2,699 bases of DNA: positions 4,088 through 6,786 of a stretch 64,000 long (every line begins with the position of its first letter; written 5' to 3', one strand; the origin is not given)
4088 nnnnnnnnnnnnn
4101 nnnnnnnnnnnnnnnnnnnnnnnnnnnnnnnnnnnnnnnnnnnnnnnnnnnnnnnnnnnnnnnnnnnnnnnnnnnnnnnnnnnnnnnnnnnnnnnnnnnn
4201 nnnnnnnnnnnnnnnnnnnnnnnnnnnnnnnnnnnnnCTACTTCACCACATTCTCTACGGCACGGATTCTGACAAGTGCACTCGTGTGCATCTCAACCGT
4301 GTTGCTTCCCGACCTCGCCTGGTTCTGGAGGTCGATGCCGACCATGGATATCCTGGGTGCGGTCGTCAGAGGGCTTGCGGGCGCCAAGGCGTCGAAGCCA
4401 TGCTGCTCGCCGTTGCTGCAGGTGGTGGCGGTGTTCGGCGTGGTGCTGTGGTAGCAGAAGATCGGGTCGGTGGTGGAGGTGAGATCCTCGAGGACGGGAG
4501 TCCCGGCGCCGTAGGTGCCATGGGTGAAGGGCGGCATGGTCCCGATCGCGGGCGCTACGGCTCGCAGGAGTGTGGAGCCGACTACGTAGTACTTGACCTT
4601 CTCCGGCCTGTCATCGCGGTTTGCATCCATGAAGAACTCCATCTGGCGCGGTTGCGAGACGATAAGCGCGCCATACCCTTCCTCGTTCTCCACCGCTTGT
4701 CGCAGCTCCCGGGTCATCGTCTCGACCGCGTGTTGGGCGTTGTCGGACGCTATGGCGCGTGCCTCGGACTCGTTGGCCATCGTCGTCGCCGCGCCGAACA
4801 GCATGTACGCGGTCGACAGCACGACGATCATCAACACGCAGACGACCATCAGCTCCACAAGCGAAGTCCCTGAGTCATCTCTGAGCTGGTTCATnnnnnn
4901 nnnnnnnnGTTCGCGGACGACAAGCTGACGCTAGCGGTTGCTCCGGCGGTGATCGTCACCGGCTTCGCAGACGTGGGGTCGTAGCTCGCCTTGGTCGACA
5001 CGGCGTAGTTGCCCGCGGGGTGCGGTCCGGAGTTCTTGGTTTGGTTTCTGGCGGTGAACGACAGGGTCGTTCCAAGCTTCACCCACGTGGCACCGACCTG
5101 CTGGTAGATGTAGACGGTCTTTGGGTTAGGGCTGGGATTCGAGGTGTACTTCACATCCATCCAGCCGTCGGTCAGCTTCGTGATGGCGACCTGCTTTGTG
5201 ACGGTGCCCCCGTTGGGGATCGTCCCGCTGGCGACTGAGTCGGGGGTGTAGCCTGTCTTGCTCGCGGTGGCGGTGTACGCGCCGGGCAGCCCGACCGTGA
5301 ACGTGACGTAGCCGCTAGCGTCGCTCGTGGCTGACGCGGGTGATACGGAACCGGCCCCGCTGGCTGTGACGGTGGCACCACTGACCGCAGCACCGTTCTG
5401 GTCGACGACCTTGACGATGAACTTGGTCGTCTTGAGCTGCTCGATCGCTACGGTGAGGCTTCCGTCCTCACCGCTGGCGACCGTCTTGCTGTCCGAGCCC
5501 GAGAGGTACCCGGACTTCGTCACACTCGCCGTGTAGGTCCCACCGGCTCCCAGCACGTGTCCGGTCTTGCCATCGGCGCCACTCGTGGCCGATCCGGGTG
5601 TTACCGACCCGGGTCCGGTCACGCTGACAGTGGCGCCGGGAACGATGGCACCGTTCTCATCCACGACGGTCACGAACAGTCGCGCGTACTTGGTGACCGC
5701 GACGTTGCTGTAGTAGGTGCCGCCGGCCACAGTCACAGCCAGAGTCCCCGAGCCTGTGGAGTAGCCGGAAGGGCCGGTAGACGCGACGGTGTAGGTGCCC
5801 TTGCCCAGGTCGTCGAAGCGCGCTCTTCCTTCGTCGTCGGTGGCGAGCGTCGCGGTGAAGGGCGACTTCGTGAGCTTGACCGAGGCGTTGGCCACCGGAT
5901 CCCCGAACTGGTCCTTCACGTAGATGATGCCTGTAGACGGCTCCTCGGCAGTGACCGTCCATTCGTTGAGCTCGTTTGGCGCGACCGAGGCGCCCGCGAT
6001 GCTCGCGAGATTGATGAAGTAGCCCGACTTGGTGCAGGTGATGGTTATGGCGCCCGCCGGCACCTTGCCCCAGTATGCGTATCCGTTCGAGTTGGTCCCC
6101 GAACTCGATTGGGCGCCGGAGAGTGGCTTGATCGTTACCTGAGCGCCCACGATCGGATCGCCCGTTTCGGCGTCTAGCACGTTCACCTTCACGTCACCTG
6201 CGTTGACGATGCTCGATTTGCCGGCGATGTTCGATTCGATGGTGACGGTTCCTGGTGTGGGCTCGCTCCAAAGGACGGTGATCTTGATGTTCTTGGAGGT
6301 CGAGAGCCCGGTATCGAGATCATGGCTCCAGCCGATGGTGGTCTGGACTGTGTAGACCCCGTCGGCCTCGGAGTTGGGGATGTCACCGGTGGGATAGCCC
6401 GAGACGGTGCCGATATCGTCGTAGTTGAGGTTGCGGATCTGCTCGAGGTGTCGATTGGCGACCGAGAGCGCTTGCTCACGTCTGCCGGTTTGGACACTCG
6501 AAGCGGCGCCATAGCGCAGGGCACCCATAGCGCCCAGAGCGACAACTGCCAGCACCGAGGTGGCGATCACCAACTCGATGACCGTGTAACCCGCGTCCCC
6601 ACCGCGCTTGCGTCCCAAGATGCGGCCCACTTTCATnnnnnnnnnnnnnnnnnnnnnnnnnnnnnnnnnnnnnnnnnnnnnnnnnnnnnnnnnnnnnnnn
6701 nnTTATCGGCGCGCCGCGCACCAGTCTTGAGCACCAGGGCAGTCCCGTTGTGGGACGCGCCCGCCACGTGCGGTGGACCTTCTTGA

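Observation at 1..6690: pilV-pilW-pilX-like minor-pilin operon followed by a giant beta-propeller surface protein (PilY1-like arrangement) in a high-GC Gram-positive-type genome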

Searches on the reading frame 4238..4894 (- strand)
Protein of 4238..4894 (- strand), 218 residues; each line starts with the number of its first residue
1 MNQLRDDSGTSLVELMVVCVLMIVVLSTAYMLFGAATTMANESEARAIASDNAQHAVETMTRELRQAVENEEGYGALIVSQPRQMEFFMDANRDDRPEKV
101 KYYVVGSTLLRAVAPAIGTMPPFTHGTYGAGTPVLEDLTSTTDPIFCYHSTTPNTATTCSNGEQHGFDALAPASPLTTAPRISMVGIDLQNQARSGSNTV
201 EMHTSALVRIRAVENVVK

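Call 9: search_protein_families(library=pfam, max_evalue=0.1, proteins=[window:4241-4894:-])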
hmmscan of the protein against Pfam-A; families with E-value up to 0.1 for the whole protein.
seq(218 aa): 1 family
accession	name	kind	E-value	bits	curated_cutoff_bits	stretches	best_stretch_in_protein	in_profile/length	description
PF07963.17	N_methyl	-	0.011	15.7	21.2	1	8-30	5-27/27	Prokaryotic N-terminal methylation motif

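Call 10: search_protein_families(library=ncbifam, max_evalue=0.1, proteins=[window:4241-4894:-])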
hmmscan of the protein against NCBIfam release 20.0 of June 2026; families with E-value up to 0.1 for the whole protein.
seq(218 aa): 8 families
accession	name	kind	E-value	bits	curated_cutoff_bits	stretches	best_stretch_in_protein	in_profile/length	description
TIGR02599.1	TIGR02599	subfamily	0.00027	20.3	256.5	1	11-70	3-62/361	Verru_Chthon cassette protein C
NF038304.1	EPS_HpsC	equivalog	0.0044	16.6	200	1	3-68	16-81/318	hormogonium polysaccharide secretion pseudopilin HpsC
NF006453.0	PRK08808.1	equivalog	0.0053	15.8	295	1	7-67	6-66/211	type II secretion system protein J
TIGR01708.2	typeII_sec_gspH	equivalog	0.011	15.8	80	1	8-47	2-43/169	type II secretion system minor pseudopilin GspH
TIGR02523.1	type_IV_pilV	equivalog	0.026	15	52.2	1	8-66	2-60/139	type IV pilus modification protein PilV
NF003202.0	PRK04169.1-6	equivalog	0.028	13.9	353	1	10-57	119-166/254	phosphoglycerol geranylgeranyltransferase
NF007800.0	PRK10506.1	equivalog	0.076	12.8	158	0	4-28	5-29/163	prepilin peptidase-dependent protein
TIGR02604.1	Piru_Ver_Nterm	subfamily_domain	0.093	12.1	122.2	0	72-105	79-112/367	PVC-type heme-binding CxxCH protein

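Call 12: find_encoding_contigs(protein=window:4238-4894:-, flank=10000, max_places=10)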
Protein window:4238-4894:- (218 aa): no gene with exactly this product is on record in the collection.

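Call 47: search_solved_structures(query=A2, max_evalue=10, show_alignments=1)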
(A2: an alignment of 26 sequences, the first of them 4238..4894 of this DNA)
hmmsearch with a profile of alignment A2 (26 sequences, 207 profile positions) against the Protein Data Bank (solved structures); distinct sequences matched with E-value up to 10: 12.
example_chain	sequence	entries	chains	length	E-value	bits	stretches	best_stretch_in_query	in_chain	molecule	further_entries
9egp_A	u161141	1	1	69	0.00046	22.9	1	6-51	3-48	Geopilin domain 1 protein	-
7tgg_A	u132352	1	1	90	0.0014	21.3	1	4-40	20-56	Geopilin domain 1 protein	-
9laa_A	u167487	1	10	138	0.017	17.7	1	8-33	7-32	Type IV pilin protein PilA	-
5g23_A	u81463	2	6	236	0.024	17.3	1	12-68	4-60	TYPE-IV LIKE PILIN TTHA1219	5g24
9lab_B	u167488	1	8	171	0.24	14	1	9-31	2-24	MSHA major pilin subunit MshA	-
2m7g_A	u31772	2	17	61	0.68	12.5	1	14-42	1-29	Geopilin domain 1 protein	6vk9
8pfb_G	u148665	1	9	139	0.76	12.4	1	14-48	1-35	Type IV pilin PilE1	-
9wn6_A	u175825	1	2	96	0.92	12.1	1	94-132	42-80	AcrIIC1BoeST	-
8tj2_C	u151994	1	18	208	1.1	11.8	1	14-51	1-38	Type IV major pilin protein PilA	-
2hi2_A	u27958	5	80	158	1.1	11.8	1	14-56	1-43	Fimbrial protein | PilA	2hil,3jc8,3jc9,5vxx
1ay2_A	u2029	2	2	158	1.4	11.5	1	14-56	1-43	TYPE 4 PILIN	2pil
8qqj_J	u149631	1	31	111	2.6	10.6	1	14-55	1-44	Type IV narrow pilus major component PilA5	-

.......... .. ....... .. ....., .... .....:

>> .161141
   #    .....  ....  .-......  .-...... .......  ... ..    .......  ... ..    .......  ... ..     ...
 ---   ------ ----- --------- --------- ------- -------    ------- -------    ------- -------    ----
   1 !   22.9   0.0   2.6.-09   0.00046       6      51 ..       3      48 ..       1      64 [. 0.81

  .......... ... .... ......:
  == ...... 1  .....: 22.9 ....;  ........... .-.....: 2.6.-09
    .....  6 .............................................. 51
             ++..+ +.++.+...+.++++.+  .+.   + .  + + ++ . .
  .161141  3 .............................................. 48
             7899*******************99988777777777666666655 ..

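Call 55: find_homologous_proteins(query=window:4238-4894:-)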
Query window:4238-4894:- (218 aa): 5 proteins with E <= 0.001 among 385 candidates.
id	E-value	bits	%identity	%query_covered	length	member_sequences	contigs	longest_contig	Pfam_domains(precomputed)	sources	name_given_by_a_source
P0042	6.5e-138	475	100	100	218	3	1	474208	-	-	-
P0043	8.0e-97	341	67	100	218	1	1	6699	-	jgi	-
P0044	6.4e-93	328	66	100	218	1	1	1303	-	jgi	-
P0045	7.0e-93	328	74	100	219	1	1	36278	-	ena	-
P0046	3.2e-45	172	43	100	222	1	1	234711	-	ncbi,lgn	-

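Call 57: find_homologous_proteins(query=A5)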
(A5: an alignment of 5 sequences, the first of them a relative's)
Query A5 (5 sequences) (218 aa, profile of the alignment): 31 proteins with E <= 0.001 among 5191 candidates.
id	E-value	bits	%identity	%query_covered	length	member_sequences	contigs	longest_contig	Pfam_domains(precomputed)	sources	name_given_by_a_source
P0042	8.8e-122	423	100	100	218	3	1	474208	-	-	-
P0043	1.6e-118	412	67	100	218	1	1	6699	-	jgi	-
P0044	1.0e-117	409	66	100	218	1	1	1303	-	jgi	-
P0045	4.5e-110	384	74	100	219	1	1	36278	-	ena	-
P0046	8.6e-105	367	43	100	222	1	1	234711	-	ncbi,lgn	-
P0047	5.8e-87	309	44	100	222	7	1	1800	-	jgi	-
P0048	1.4e-86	308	54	100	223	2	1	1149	-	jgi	jgi:hypothetical protein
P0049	2.3e-85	304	43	100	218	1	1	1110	-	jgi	jgi:prepilin-type N-terminal cleavage/methylation domain-containing protein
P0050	2.7e-83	297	55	100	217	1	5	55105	-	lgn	-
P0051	9.5e-83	295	43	99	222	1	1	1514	-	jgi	jgi:prepilin-type N-terminal cleavage/methylation domain-containing protein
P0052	9.6e-83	295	49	100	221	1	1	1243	-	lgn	-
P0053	6.2e-81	289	43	99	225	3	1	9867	-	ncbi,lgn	-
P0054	8.6e-81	289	46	100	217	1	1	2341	-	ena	-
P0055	1.0e-80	289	46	100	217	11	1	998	-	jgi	jgi:prepilin-type N-terminal cleavage/methylation domain-containing protein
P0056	1.6e-80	288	48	100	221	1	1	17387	-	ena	-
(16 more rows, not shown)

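Call 71: predict_structure(alignment_id=A6)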
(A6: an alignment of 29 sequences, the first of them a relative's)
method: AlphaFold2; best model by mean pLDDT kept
length: 218 residues; sequences in the alignment: 29
mean_pLDDT: 84.8   pTM: 0.72
mean pLDDT of the five models: 84.8, 84.7, 83.9, 83.4, 75.8
residues with pLDDT >= 90: 90; 70-90: 110; 50-70: 9; < 50: 9
segments of 3 or more residues with pLDDT < 50: 1-5, 215-218
pLDDT, mean of each block of 10 residues (from residue 1): 51 82 90 89 91 93 89 82 90 89 93 90 89 91 87 84 83 74 88 88 89 54
secondary structure, 60 per line:
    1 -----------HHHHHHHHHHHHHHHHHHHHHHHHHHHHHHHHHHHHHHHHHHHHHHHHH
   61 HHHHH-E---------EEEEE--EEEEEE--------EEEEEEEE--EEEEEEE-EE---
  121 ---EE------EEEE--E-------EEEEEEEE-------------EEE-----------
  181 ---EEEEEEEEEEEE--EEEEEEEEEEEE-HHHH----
elements in order: H12-65 E77-81 E84-89 E98-105 E108-114 E132-135 E146-153 E167-169 E184-195 E198-209 H211-214

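Call 76: fold_search(model_id=the predicted structure, library=pdb)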
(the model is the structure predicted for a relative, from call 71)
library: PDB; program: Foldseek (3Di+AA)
matches with E <= 10: 350; with E <= 0.001: 8
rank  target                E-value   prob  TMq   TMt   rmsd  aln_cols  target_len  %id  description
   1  9a1f_S                2.5e-05  1.00  0.48  0.52   7.8       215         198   15  Integrative structure of the XcpGHIJK pseudo pilus filament model of a type II secretion system (released 2021-06-18)
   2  5bw0_A                8.5e-05  1.00  0.44  0.61   6.0       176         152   14  The crystal structure of minor pseudopilin binary complex of XcpV and XcpW from the Type 2 secretion system of Pseudom (released 2016-07-20)
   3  5vtm_W                9.5e-05  1.00  0.41  0.53   6.4       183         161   14  The crystal structure of minor pseudopilin ternary complex of XcpVWX from the Type 2 secretion system of Pseudomonas a (released 2018-05-23)
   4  5bw0_G                2.5e-04  1.00  0.43  0.57   6.3       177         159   15  The crystal structure of minor pseudopilin binary complex of XcpV and XcpW from the Type 2 secretion system of Pseudom (released 2016-07-20)
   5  6utu_B                2.6e-04  1.00  0.39  0.50   6.9       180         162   15  Crystal structure of minor pseudopilin ternary complex of XcpVWX from the Type 2 secretion system of Pseudomonas aerug (released 2020-09-02)
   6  6utu_E                5.0e-04  1.00  0.44  0.57   5.8       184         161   13  Crystal structure of minor pseudopilin ternary complex of XcpVWX from the Type 2 secretion system of Pseudomonas aerug (released 2020-09-02)
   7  5g23_C                6.5e-04  1.00  0.44  0.49   6.8       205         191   11  Type IV-like pilin TTHA1219 from Thermus thermophilus (released 2016-09-14)
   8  6utu_H                7.2e-04  1.00  0.44  0.57   5.9       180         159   14  Crystal structure of minor pseudopilin ternary complex of XcpVWX from the Type 2 secretion system of Pseudomonas aerug (released 2020-09-02)
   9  3nje_B                1.6e-03  1.00  0.42  0.54   6.4       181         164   15  Structure of the Minor Pseudopilin XcpW from the Pseudomonas aeruginosa Type II Secretion System (released 2011-02-02)
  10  2ret_B                1.6e-03  1.00  0.42  0.55   7.3       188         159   13  The crystal structure of a binary complex of two pseudopilins: EpsI and EpsJ from the Type 2 Secretion System of Vibri (released 2008-02-05)
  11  3cfi_B                1.7e-03  1.00  0.45  0.60   6.3       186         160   14  Nanobody-aided structure determination of the EPSI:EPSJ pseudopilin heterdimer from Vibrio Vulnificus (released 2009-01-13)
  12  5g24_B                2.8e-03  1.00  0.46  0.51   7.0       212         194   11  Type IV-like pilin TTHA1219 from Thermus thermophilus (released 2016-09-14)
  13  3cfi_H                2.9e-03  1.00  0.46  0.62   5.4       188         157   13  Nanobody-aided structure determination of the EPSI:EPSJ pseudopilin heterdimer from Vibrio Vulnificus (released 2009-01-13)
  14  3nje_A                3.2e-03  1.00  0.45  0.60   5.6       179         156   13  Structure of the Minor Pseudopilin XcpW from the Pseudomonas aeruginosa Type II Secretion System (released 2011-02-02)
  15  3cfi_E                7.2e-03  1.00  0.46  0.62   5.3       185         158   13  Nanobody-aided structure determination of the EPSI:EPSJ pseudopilin heterdimer from Vibrio Vulnificus (released 2009-01-13)
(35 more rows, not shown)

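Call 90: search_protein_families(library=ncbifam, alignment_id=A2, max_evalue=0.01)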
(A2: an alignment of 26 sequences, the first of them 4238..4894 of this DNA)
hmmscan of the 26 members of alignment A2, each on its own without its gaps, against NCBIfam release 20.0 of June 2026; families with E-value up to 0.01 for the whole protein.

A. member 1, window:4238-4894:- (218 aa): 3 families
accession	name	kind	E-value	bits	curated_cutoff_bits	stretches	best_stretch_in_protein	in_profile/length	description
TIGR02599.1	TIGR02599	subfamily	0.00027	20.3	256.5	1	11-70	3-62/361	Verru_Chthon cassette protein C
NF038304.1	EPS_HpsC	equivalog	0.0044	16.6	200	1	3-68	16-81/318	hormogonium polysaccharide secretion pseudopilin HpsC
NF006453.0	PRK08808.1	equivalog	0.0053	15.8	295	1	7-67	6-66/211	type II secretion system protein J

B. families by the number of members that match (of 26 scanned): 18 families
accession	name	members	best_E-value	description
TIGR02599.1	TIGR02599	20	2.5e-09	Verru_Chthon cassette protein C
TIGR02532.1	IV_pilin_GFxxxE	19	1.9e-07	prepilin-type N-terminal cleavage/methylation domain-containing protein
NF038304.1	EPS_HpsC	14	2.6e-06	hormogonium polysaccharide secretion pseudopilin HpsC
TIGR01708.2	typeII_sec_gspH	13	1.6e-06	type II secretion system minor pseudopilin GspH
NF006453.0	PRK08808.1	10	0.0002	type II secretion system protein J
TIGR01710.1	typeII_sec_gspG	5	0.00023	type II secretion system major pseudopilin GspG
TIGR01711.1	gspJ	3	0.00047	type II secretion system minor pseudopilin GspJ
NF040982.1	ComGD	2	0.00044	competence type IV pilus minor pilin ComGD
NF041002.1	pilin_ComGF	2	0.00047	competence type IV pilus minor pilin ComGF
TIGR02596.1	TIGR02596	2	0.0018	Verru_Chthon cassette protein D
NF041775.1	typeIV_PilA_Myxo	2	0.0061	type IV pilin protein PilA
NF007848.0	PRK10557.1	1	0.00052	prepilin peptidase-dependent protein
TIGR02523.1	type_IV_pilV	1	0.0024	type IV pilus modification protein PilV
NF040999.1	pilin_ComGC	1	0.0029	competence type IV pilus major pilin ComGC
NF007800.0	PRK10506.1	1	0.0061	prepilin peptidase-dependent protein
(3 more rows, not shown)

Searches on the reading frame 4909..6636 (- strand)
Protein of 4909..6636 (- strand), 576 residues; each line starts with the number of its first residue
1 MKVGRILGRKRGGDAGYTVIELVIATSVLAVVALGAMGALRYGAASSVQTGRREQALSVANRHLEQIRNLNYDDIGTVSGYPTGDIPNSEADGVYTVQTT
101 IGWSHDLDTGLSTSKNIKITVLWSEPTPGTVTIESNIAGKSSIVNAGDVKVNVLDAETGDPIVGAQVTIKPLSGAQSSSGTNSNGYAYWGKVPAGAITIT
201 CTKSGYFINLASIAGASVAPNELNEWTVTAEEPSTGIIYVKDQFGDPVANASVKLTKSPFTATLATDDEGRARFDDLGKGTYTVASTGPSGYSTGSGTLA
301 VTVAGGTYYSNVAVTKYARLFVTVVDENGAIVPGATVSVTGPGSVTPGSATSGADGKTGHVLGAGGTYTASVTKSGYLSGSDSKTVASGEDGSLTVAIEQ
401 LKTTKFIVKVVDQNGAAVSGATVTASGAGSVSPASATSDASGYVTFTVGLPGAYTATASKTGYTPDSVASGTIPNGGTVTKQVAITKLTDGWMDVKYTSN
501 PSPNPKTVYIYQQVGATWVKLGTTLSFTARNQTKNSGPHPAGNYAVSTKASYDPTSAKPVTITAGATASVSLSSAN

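Call 9: search_protein_families(library=pfam, max_evalue=0.1, proteins=[window:4909-6636:-])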
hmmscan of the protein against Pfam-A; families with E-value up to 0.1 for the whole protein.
seq(576 aa): 13 families
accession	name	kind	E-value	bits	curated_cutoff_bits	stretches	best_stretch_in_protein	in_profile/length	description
PF13620.12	CarboxypepD_reg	-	3.6e-36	123.8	32.3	4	409-484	5-80/82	Carboxypeptidase regulatory-like domain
PF17802.7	SpaA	-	6.7e-12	45.8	23.1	1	242-305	9-78/91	Prealbumin-like fold domain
PF02369.22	Big_1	-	9.6e-10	38.9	34.9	3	403-459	18-79/93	Bacterial Ig-like domain (group 1)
PF17789.7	MG4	-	1e-08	35.7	24.7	1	408-458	20-69/95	Macroglobulin domain MG4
PF13715.12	CarbopepD_reg_2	-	4.1e-08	33.6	32.2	1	152-206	4-55/88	CarboxypepD_reg-like domain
PF24025.1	Ig_DR_A0283-like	-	3.3e-07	31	27.1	1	237-292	10-68/102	DR_A0283-like, Ig-like domain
PF24107.1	DUF7382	-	3.5e-06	27.2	27.4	2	407-446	23-64/65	Domain of unknown function (DUF7382)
PF17210.9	SdrD_B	-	3.9e-06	27.5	29.7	1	242-294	18-72/112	SdrD B-like domain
PF13115.11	YtkA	-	1.1e-05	26.4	25.9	0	402-428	20-45/85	YtkA-like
PF11974.14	bMG3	-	0.00013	22.3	34.9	0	413-450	23-60/103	Bacterial alpha-2-macroglobulin MG3 domain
PF10670.15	DUF4198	-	0.0013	19.4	34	1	411-459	154-206/209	Domain of unknown function (DUF4198)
PF07963.17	N_methyl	-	0.0016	18.4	21.2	1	14-37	4-27/27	Prokaryotic N-terminal methylation motif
PF15976.11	CooC_C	-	0.014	15.9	29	0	397-432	10-45/93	CS1-pili formation C-terminal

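Call 10: search_protein_families(library=ncbifam, max_evalue=0.1, proteins=[window:4909-6636:-])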
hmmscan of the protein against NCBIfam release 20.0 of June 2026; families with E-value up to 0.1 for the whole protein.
seq(576 aa): 4 families
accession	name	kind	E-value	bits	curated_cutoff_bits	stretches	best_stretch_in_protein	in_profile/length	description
NF041013.1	T4P_ComGE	equivalog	6.8e-05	22.9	49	1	16-66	5-55/83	competence type IV pilus minor pilin ComGE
TIGR02532.1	IV_pilin_GFxxxE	domain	0.0058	16.4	16.3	1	15-37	2-24/24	prepilin-type N-terminal cleavage/methylation domain-containing protein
TIGR04134.1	lipo_with_rSAM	hypoth_equivalog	0.0062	16.5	39.8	0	148-177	41-69/150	radical SAM-associated putative lipoprotein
NF038303.1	EPS_HpsB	equivalog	0.013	15.5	150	1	14-69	2-57/211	hormogonium polysaccharide secretion pseudopilin HpsB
